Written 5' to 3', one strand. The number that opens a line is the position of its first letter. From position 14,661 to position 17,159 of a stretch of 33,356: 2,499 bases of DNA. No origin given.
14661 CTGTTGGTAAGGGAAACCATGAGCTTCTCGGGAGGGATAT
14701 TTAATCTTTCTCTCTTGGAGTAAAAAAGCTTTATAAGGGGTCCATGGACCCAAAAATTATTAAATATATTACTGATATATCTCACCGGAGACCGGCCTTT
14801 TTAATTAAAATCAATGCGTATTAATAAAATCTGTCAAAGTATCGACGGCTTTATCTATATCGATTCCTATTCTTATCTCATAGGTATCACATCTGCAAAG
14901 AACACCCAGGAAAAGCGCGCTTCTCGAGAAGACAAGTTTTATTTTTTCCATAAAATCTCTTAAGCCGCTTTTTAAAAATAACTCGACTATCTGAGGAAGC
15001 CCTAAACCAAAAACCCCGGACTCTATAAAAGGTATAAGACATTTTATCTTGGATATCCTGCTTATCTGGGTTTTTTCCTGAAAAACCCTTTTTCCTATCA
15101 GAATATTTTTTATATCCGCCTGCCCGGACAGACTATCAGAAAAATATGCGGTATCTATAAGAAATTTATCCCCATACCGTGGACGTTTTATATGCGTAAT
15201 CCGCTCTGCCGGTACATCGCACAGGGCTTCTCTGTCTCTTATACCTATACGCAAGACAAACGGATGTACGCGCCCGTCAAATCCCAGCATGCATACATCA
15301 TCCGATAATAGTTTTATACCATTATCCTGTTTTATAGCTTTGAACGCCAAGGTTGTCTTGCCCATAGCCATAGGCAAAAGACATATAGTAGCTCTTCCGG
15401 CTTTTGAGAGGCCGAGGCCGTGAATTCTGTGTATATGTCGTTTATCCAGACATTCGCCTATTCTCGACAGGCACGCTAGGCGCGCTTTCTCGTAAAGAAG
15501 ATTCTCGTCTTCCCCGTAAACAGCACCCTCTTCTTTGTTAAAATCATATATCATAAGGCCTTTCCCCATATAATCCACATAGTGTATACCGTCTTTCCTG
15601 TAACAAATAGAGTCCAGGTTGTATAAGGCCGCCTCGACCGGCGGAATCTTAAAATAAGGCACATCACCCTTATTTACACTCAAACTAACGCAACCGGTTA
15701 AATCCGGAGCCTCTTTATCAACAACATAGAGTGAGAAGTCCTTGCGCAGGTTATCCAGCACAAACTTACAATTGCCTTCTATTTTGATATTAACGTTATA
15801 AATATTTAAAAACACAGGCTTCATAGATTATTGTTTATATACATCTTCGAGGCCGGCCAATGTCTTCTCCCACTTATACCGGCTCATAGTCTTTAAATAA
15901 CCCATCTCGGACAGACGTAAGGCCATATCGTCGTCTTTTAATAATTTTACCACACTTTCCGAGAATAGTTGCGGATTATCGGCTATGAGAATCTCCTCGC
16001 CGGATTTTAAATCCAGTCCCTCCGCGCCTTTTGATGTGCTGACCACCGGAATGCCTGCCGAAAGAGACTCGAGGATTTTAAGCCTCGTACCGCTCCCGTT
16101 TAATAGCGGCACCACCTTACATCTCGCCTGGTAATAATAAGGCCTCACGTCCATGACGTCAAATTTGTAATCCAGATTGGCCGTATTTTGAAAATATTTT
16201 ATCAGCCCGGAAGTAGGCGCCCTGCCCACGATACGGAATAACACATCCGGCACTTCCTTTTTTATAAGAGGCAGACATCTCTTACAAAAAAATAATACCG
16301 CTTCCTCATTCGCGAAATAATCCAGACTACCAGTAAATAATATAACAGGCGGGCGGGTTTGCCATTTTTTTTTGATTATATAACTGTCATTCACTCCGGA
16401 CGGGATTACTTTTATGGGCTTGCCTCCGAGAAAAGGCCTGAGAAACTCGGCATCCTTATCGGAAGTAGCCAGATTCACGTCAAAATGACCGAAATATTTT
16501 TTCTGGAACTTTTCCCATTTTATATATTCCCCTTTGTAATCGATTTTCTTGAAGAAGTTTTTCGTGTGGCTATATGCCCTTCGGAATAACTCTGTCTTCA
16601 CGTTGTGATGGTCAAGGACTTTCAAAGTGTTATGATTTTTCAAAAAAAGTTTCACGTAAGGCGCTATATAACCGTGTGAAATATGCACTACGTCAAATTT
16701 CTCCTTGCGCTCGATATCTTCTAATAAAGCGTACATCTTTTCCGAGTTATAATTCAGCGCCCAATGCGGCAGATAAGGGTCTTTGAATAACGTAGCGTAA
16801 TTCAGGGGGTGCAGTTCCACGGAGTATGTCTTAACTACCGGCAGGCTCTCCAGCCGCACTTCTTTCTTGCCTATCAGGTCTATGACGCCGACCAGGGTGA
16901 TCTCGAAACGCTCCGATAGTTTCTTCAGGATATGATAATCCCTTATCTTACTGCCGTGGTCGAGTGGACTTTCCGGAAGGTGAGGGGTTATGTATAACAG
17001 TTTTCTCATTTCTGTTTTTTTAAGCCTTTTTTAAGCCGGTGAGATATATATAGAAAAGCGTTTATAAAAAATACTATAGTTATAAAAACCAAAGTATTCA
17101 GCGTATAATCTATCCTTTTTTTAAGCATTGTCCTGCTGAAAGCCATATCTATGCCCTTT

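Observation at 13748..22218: AT-rich eight-gene block with two radical SAM enzymes, an HprK-like kinase, two glycosyltransferases, an NTase-like protein and a MATE exporter, but no recognisable substrate gene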

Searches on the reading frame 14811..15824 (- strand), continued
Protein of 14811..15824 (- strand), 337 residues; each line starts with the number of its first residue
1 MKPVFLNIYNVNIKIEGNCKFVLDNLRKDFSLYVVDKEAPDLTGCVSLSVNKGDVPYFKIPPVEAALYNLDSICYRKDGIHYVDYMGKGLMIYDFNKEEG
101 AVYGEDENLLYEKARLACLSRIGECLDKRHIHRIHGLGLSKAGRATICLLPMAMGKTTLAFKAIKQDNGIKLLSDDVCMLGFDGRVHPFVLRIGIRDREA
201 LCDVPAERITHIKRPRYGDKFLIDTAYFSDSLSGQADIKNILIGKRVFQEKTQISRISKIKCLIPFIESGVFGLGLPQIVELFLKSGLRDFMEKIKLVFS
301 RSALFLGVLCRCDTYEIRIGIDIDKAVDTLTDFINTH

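Call 37: fold_search(model_id=the predicted structure, library=pdb)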
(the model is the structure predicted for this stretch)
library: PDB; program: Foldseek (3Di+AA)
matches with E <= 10: 420; with E <= 0.001: 103
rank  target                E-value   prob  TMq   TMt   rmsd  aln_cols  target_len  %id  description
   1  1ayl                  1.5e-08  1.00  0.60  0.40   6.2       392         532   12  PHOSPHOENOLPYRUVATE CARBOXYKINASE (released 1997-01-11)
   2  6asi                  3.5e-08  1.00  0.59  0.40   6.2       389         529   12  E. coli phosphoenolpyruvate carboxykinase G209S mutant bound to methanesulfonate (released 2018-08-29)
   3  1aq2                  3.9e-08  1.00  0.59  0.40   6.4       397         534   12  PHOSPHOENOLPYRUVATE CARBOXYKINASE (released 1998-10-14)
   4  1k3c                  4.1e-08  1.00  0.62  0.41   7.9       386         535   12  Phosphoenolpyruvate carboxykinase in complex with ADP, AlF3 and Pyruvate (released 2001-12-19)
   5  1oen                  5.6e-08  1.00  0.61  0.42   5.8       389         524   12  PHOSPHOENOLPYRUVATE CARBOXYKINASE (released 1996-11-08)
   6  2pc9_C                5.9e-08  1.00  0.64  0.44   5.8       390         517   10  Crystal Structure Of ATP-Dependent Phosphoenolpyruvate Carboxykinase From Thermus thermophilus HB8 (released 2007-10-02)
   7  6asm                  6.6e-08  1.00  0.61  0.42   6.3       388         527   11  E. coli phosphoenolpyruvate carboxykinase G209S K212C mutant bound to thiosulfate (released 2018-08-29)
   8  1xkv_B                6.6e-08  1.00  0.57  0.39   6.1       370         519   12  Crystal Structure Of ATP-Dependent Phosphoenolpyruvate Carboxykinase From Thermus thermophilus HB8 (released 2005-10-11)
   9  2pc9_B                7.0e-08  1.00  0.60  0.42   6.3       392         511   11  Crystal Structure Of ATP-Dependent Phosphoenolpyruvate Carboxykinase From Thermus thermophilus HB8 (released 2007-10-02)
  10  6com                  7.0e-08  1.00  0.60  0.41   6.3       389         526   12  2.3A crystal structure of E. coli phosphoenolpyruvate carboxykinase mutant Asp269Asn (released 2018-04-04)
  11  6v2m                  7.5e-08  1.00  0.60  0.41   7.1       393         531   12  Structure of Escherichia coli Asp269Asn mutant phosphoenolpyruvate carboxykinase (released 2019-12-11)
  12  1j3b_B                7.9e-08  1.00  0.61  0.42   6.5       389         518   11  Crystal structure of ATP-dependent phosphoenolpyruvate carboxykinase from Thermus thermophilus HB8 (released 2003-02-11)
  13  2pc9_D                8.9e-08  1.00  0.61  0.42   6.1       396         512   10  Crystal Structure Of ATP-Dependent Phosphoenolpyruvate Carboxykinase From Thermus thermophilus HB8 (released 2007-10-02)
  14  6at3_B                8.9e-08  1.00  0.58  0.39   6.8       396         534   13  E. coli phosphoenolpyruvate carboxykinase Y207F mutant bound to thiosulfate and oxaloacetate (released 2018-08-29)
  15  1yvy_B                9.5e-08  1.00  0.55  0.39   6.8       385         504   13  Crystal structure of Anaerobiospirillum succiniciproducens phosphoenolpyruvate carboxykinase (released 2005-07-26)
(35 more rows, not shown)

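Call 38: search_protein_families(library=pfam, proteins=[P0059], max_evalue=0.1)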
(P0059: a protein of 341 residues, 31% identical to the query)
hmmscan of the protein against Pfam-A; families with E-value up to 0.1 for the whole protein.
P0059 (341 aa): 0 families

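Call 51: find_encoding_contigs(protein=P0003, flank=10000, max_places=2)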
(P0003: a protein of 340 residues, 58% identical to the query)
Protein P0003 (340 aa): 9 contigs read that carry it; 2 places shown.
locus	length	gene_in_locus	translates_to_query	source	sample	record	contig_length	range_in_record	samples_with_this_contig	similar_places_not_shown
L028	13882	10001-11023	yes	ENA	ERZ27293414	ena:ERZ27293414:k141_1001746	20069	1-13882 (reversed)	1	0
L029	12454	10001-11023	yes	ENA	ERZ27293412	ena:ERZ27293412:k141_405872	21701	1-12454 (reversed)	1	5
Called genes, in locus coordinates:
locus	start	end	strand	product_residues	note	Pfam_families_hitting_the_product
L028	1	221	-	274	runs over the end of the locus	PF13231:PMT_2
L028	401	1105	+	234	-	PF00535:Glycos_transf_2, PF10111:Glyco_tranf_2_2 (weak), PF13641:Glyco_tranf_2_3 (weak)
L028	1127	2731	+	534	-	PF13231:PMT_2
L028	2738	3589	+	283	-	PF04794:YdjC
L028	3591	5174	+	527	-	PF01909:NTP_transf_2 (weak)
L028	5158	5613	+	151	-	PF10111:Glyco_tranf_2_2, PF13641:Glyco_tranf_2_3, PF00535:Glycos_transf_2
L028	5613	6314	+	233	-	PF13632:Glyco_trans_2_3, PF13641:Glyco_tranf_2_3 (weak)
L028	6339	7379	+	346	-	PF04015:DUF362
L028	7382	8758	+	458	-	-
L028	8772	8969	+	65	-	-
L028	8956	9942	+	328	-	PF13472:Lipase_GDSL_2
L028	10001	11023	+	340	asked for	-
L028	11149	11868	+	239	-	PF26986:Cap_depo (weak)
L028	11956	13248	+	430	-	PF00206:Lyase_1, PF10397:ADSL_C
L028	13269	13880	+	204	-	?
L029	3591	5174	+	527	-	PF01909:NTP_transf_2 (weak)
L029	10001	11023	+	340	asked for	-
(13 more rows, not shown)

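Call 52: find_encoding_contigs(protein=P0010, flank=10000, max_places=2)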
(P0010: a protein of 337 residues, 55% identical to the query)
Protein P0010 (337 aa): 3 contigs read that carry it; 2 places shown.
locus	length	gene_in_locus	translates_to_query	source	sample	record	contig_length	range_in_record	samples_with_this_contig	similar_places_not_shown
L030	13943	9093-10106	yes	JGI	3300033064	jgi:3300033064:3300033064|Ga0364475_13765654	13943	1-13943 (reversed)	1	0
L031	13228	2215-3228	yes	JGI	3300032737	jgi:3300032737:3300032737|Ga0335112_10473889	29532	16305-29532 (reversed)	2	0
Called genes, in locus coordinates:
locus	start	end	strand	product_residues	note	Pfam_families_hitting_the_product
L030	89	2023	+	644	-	-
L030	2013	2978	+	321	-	PF13641:Glyco_tranf_2_3 (weak), PF00535:Glycos_transf_2 (weak), PF13632:Glyco_trans_2_3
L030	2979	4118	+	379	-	PF13439:Glyco_transf_4, PF13579:Glyco_trans_4_4 (weak), PF00534:Glycos_transf_1, PF13692:Glyco_trans_1_4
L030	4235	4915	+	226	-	PF08123:DOT1, PF01135:PCMT (weak), PF13649:Methyltransf_25 (weak)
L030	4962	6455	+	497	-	PF02310:B12-binding, PF04055:Radical_SAM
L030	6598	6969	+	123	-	PF00005:ABC_tran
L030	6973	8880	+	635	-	PF13231:PMT_2 (weak)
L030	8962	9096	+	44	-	-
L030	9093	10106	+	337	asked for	-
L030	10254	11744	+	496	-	-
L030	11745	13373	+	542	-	PF01909:NTP_transf_2 (weak)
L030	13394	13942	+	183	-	?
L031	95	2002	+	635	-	PF13231:PMT_2 (weak)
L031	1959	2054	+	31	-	-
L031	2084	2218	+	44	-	-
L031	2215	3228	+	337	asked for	-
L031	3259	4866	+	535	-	-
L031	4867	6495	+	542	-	PF01909:NTP_transf_2 (weak)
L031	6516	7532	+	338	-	-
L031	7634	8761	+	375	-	PF04055:Radical_SAM, PF13186:SPASM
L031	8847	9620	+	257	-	PF13632:Glyco_trans_2_3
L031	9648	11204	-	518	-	PF04932:Wzy_C, PF00515:TPR_1 (faint), PF07719:TPR_2 (faint), PF13181:TPR_8 (faint), PF13414:TPR_11 (faint), PF13431:TPR_17 (faint)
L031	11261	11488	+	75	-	-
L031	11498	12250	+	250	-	PF00005:ABC_tran, PF13304:AAA_21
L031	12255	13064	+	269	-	PF01061:ABC2_membrane, PF12698:ABC2_membrane_3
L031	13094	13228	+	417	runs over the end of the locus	PF04932:Wzy_C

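Call 53: find_encoding_contigs(protein=P0022, flank=10000, max_places=2)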
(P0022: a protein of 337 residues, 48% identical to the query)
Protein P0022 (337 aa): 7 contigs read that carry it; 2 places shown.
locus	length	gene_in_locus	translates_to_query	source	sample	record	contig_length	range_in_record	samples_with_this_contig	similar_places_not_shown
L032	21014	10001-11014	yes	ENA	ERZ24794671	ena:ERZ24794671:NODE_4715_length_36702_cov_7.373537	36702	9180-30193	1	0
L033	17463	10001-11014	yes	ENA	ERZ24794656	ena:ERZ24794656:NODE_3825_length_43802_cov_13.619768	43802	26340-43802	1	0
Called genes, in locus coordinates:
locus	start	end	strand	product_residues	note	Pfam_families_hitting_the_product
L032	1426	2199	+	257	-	-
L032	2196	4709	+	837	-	PF26334:Gtf3_N (faint), PF13439:Glyco_transf_4, PF00534:Glycos_transf_1, PF20706:GT4-conflict (weak), PF13692:Glyco_trans_1_4, PF13439:Glyco_transf_4, PF00534:Glycos_transf_1, PF13692:Glyco_trans_1_4, +2 more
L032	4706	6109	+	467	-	PF04055:Radical_SAM, PF13186:SPASM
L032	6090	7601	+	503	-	PF02366:PMT (weak), PF13231:PMT_2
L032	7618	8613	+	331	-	PF00657:Lipase_GDSL, PF13472:Lipase_GDSL_2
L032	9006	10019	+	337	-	PF13632:Glyco_trans_2_3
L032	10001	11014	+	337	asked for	-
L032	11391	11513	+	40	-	-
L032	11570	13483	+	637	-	-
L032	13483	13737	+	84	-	PF05402:PqqD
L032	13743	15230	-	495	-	PF13231:PMT_2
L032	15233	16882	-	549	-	PF04932:Wzy_C, PF07719:TPR_2 (faint)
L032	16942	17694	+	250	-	PF00005:ABC_tran, PF13166:AAA_13 (faint), PF13304:AAA_21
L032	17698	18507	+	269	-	PF01061:ABC2_membrane, PF12698:ABC2_membrane_3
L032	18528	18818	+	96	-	PF05402:PqqD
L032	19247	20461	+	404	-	PF14907:NTP_transf_5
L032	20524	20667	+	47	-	-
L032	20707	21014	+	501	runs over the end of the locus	PF13353:Fer4_12 (weak), PF04055:Radical_SAM, PF13186:SPASM (weak)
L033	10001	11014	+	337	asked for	-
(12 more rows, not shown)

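Call 81: search_protein_families(library=padloc, proteins=[window:14811-15824:-], max_evalue=0.01)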
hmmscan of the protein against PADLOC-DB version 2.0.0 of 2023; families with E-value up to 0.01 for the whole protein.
window:14811-15824:- (337 aa): 0 families

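Call 82: search_protein_families(library=ncbifam, alignment_id=A1, max_evalue=1)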
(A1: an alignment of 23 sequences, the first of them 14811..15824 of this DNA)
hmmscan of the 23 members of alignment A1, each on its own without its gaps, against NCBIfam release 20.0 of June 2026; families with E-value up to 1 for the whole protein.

A. member 1, window:14811-15824:- (337 aa): 3 families
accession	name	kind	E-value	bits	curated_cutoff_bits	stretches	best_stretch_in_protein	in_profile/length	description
TIGR04352.1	HprK_rel_A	equivalog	0.027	13.6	200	1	132-195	97-159/280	HprK-related kinase A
TIGR04355.1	HprK_rel_B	hypoth_equivalog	0.035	13.2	200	0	301-334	318-351/351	HprK-related kinase B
NF006821.0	PRK09344.1-3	subfamily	0.21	10.2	369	1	154-187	233-268/525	phosphoenolpyruvate carboxykinase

B. families by the number of members that match (of 23 scanned): 13 families
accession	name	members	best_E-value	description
TIGR04355.1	HprK_rel_B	18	2.7e-06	HprK-related kinase B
TIGR04352.1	HprK_rel_A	18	0.0001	HprK-related kinase A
NF006821.0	PRK09344.1-3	6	0.012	phosphoenolpyruvate carboxykinase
TIGR00679.1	hpr-ser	4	0.00036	HPr(Ser) kinase/phosphatase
NF003883.0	PRK05428.2-1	1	0.023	HPr kinase/phosphorylase-related protein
TIGR02640.1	gas_vesic_GvpN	1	0.028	gas vesicle protein GvpN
TIGR01978.1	sufC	1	0.078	Fe-S cluster assembly ATPase SufC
NF045632.1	hydroxlase_HsaD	1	0.079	4,5:9,10-diseco-3-hydroxy-5,9,17-trioxoandrosta-1(10),2-diene-4-oate hydrolase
TIGR02868.1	CydC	1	0.11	thiol reductant ABC exporter subunit CydC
NF006616.1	PRK09183.1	1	0.12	IS21-like element helper ATPase IstB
NF045503.1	repair_heli_XPB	1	0.2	DNA repair helicase XPB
NF004585.0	PRK05928.2-2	1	0.23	uroporphyrinogen-III synthase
NF007392.0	PRK09918.1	1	0.28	fimbria/pilus chaperone family protein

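Call 84: search_protein_families(library=pfam, proteins=[L015:16052-18154:-, L016:13161-15455:-, L027:2079-5372:+, L024:30-2465:+, L032:11570-13483:+, L031:3259-4866:+, L031:4867-6495:+, L028:7382-8758:+, L001:6248-7939:+, L024:2483-4156:-], max_evalue=0.05)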
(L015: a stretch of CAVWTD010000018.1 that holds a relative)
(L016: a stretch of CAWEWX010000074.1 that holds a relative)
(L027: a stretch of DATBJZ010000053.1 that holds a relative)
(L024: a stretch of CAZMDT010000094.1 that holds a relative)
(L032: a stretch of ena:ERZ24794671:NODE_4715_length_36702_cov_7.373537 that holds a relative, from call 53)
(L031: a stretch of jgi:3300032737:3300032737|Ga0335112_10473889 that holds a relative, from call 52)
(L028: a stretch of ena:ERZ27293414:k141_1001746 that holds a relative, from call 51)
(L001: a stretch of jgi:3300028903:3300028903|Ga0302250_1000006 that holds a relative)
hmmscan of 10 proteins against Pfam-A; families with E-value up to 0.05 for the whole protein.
L015:16052-18154:- (700 aa): 3 families
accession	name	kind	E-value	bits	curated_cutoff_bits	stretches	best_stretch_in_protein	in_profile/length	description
PF00535.33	Glycos_transf_2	-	1.1e-23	84.5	23.3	1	557-671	1-117/168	Glycosyl transferase family 2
PF13641.12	Glyco_tranf_2_3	-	9.8e-13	49.1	27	1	556-673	3-125/230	Glycosyltransferase like family 2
PF10111.15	Glyco_tranf_2_2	-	0.0052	16.8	27.3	1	585-645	31-94/276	Glycosyltransferase like family 2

L016:13161-15455:- (764 aa): 3 families
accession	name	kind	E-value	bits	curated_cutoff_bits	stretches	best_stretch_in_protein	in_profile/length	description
PF00535.33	Glycos_transf_2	-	3.6e-24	86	23.3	1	622-734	1-115/168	Glycosyl transferase family 2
PF13641.12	Glyco_tranf_2_3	-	4.2e-14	53.6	27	1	621-735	3-123/230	Glycosyltransferase like family 2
PF10111.15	Glyco_tranf_2_2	-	0.0021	18.1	27.3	1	650-710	31-94/276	Glycosyltransferase like family 2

L027:2079-5372:+ (1097 aa): 0 families

L024:30-2465:+ (811 aa): 0 families

L032:11570-13483:+ (637 aa): 2 families
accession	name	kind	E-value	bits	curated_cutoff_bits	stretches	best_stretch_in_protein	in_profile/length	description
PF18765.7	Polbeta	-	0.00059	20.4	26.9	1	183-220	6-42/93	Polymerase beta, Nucleotidyltransferase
PF01909.29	NTP_transf_2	-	0.0021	18.9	21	1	185-219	10-42/93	Nucleotidyltransferase domain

L031:3259-4866:+ (535 aa): 1 family
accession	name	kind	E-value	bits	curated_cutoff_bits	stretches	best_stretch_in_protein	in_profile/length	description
PF01909.29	NTP_transf_2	-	0.0015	19.3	21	1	47-81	15-49/93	Nucleotidyltransferase domain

L031:4867-6495:+ (542 aa): 2 families
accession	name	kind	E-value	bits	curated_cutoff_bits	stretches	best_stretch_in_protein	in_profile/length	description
PF01909.29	NTP_transf_2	-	5.4e-06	27.1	21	1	32-108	3-75/93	Nucleotidyltransferase domain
PF18765.7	Polbeta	-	5e-05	23.8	26.9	1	33-82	3-51/93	Polymerase beta, Nucleotidyltransferase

L028:7382-8758:+ (458 aa): 0 families

L001:6248-7939:+ (563 aa): 0 families

L024:2483-4156:- (557 aa): 0 families

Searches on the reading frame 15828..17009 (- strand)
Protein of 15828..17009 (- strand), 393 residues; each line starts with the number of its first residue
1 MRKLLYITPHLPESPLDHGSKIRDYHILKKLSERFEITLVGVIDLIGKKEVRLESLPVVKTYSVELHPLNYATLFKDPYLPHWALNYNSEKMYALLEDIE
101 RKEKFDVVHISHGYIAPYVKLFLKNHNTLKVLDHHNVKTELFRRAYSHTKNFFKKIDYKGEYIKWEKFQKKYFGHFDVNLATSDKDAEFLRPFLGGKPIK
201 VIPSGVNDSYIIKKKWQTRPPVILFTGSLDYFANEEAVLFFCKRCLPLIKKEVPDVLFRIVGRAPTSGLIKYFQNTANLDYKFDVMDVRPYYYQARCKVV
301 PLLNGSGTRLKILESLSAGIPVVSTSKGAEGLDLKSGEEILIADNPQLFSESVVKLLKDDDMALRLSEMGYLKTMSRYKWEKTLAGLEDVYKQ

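Call 4: search_protein_families(library=pfam, proteins=[window:15828-17009:-], max_evalue=0.01)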
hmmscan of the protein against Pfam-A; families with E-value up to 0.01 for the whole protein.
window:15828-17009:- (393 aa): 4 families
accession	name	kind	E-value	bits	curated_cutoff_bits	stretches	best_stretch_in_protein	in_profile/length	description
PF13692.12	Glyco_trans_1_4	-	1e-19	71.6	27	1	221-359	2-142/142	Glycosyl transferases group 1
PF00534.26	Glycos_transf_1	-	2.8e-09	37.2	26.4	1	213-371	8-170/172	Glycosyl transferases group 1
PF13439.12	Glyco_transf_4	-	3.8e-07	30.7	28.5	1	91-209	59-169/170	Glycosyltransferase Family 4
PF13524.12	Glyco_trans_1_2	-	5.1e-06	26.9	25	1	254-387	13-142/144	Glycosyl transferase-like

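Call 5: search_protein_families(library=ncbifam, proteins=[window:15828-17009:-], max_evalue=0.01)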
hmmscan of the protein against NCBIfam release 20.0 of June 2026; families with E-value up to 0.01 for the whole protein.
window:15828-17009:- (393 aa): 5 families
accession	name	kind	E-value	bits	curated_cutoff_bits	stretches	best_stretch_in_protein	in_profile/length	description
TIGR03087.1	stp1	hypoth_equivalog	2e-54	185.3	316.65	1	4-391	1-394/397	TIGR03087 family PEP-CTERM/XrtA system glycosyltransferase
NF053787.1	GlcN_PG_synth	equivalog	0.0002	20.3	480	1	310-392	276-357/361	N-acetylglucosaminyl phosphatidylglycerol synthase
TIGR03999.1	thiol_BshA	equivalog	0.00037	19.5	273.7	1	310-393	287-372/375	N-acetyl-alpha-D-glucosaminyl L-malate synthase BshA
NF038298.1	EPS_HpsO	equivalog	0.0032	16.3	575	0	312-381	305-374/388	hormogonium polysaccharide biosynthesis glycosyltransferase HpsO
TIGR03088.1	stp2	hypoth_equivalog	0.0034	16.5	409.05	1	298-393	276-372/374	TIGR03088 family PEP-CTERM/XrtA system glycosyltransferase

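Call 81: search_protein_families(library=padloc, proteins=[window:15828-17009:-], max_evalue=0.01)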
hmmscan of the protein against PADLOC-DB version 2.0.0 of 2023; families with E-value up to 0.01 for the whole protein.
window:15828-17009:- (393 aa): 0 families
